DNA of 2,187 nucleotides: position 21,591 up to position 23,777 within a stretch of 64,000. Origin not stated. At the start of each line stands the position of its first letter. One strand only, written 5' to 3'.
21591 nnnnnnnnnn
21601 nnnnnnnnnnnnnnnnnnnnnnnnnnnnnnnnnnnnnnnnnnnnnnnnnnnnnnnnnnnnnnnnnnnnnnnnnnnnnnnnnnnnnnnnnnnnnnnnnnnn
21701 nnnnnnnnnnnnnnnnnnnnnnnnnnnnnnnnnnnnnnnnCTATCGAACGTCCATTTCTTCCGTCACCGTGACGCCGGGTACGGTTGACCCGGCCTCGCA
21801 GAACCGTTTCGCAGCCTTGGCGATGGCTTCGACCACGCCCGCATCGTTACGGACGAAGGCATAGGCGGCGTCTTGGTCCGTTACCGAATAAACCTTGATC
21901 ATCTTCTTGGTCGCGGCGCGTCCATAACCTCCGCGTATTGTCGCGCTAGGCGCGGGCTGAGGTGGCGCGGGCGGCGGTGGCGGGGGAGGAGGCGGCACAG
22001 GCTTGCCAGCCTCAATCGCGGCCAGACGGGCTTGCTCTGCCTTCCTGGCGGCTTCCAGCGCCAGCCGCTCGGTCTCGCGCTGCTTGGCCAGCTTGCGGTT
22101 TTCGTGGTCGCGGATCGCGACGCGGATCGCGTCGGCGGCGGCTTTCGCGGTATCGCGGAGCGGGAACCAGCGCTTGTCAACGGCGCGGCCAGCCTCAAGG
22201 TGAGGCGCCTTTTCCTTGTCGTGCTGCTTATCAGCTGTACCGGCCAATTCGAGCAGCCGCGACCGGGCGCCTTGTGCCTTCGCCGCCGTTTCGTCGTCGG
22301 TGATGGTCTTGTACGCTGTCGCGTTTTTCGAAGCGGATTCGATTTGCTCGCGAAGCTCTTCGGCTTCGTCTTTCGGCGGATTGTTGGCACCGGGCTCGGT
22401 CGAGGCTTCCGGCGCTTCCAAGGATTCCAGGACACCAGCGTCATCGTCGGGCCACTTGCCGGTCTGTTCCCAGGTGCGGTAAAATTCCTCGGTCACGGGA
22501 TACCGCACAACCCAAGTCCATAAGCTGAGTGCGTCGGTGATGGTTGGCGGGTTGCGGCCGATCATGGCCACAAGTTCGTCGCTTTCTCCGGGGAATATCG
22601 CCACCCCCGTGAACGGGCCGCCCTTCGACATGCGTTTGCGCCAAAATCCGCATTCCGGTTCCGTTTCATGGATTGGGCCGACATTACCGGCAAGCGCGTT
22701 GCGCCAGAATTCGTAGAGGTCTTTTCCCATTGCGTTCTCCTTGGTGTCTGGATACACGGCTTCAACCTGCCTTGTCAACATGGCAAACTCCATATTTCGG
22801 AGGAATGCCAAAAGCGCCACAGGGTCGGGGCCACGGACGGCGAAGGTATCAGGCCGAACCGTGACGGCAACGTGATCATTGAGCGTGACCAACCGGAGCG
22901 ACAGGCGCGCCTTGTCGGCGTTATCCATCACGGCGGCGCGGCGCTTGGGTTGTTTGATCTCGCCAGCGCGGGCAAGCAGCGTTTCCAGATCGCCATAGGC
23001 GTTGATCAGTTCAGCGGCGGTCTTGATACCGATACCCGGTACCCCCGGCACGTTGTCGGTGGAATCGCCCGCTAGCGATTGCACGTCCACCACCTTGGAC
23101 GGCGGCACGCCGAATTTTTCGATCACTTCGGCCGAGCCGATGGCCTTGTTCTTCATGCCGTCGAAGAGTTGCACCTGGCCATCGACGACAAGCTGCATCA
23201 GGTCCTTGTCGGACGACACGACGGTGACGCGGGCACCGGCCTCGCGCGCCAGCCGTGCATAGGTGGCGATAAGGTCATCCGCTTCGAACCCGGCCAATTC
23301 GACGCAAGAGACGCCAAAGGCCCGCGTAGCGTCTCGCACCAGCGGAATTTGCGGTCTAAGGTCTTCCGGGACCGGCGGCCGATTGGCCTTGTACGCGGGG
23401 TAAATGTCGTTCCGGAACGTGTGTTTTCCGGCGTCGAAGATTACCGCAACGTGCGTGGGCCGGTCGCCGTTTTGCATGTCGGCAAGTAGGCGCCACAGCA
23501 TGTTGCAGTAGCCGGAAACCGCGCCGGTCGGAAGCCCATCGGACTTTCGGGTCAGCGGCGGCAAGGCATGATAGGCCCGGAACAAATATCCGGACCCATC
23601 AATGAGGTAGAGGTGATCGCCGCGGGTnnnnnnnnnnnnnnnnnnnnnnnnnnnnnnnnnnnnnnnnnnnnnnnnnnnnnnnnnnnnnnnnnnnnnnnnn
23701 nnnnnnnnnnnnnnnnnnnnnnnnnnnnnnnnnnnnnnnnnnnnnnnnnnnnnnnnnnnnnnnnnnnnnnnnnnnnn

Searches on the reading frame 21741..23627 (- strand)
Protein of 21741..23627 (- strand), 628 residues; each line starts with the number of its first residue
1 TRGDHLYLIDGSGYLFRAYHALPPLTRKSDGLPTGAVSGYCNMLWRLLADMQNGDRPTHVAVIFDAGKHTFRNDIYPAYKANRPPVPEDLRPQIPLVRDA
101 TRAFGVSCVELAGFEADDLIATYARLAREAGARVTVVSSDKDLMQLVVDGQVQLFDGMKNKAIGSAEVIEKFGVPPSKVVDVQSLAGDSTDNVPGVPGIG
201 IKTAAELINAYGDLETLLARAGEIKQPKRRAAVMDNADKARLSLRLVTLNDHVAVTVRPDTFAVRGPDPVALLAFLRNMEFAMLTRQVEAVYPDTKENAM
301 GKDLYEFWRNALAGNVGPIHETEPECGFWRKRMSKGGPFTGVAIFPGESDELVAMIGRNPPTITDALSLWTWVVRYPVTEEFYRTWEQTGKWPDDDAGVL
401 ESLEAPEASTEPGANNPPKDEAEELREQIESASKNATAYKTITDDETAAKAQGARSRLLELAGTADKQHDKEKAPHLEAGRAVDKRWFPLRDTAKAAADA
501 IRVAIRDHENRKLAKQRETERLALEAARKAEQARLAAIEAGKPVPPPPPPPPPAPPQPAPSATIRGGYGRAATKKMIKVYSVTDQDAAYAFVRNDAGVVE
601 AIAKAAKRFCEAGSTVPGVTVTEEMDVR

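Call 14: search_protein_families(library=phrogs, proteins=[window:21741-23627:-], max_evalue=0.001)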
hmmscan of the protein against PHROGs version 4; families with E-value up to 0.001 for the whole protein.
window:21741-23627:- (628 aa): 2 families
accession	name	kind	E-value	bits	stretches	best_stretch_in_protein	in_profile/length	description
phrog_107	-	DNA, RNA and nucleotide metabolism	2.8e-35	123.4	1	4-216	119-327/542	exonuclease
phrog_10477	-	DNA, RNA and nucleotide metabolism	4.8e-08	34.2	1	410-540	3-137/243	exonuclease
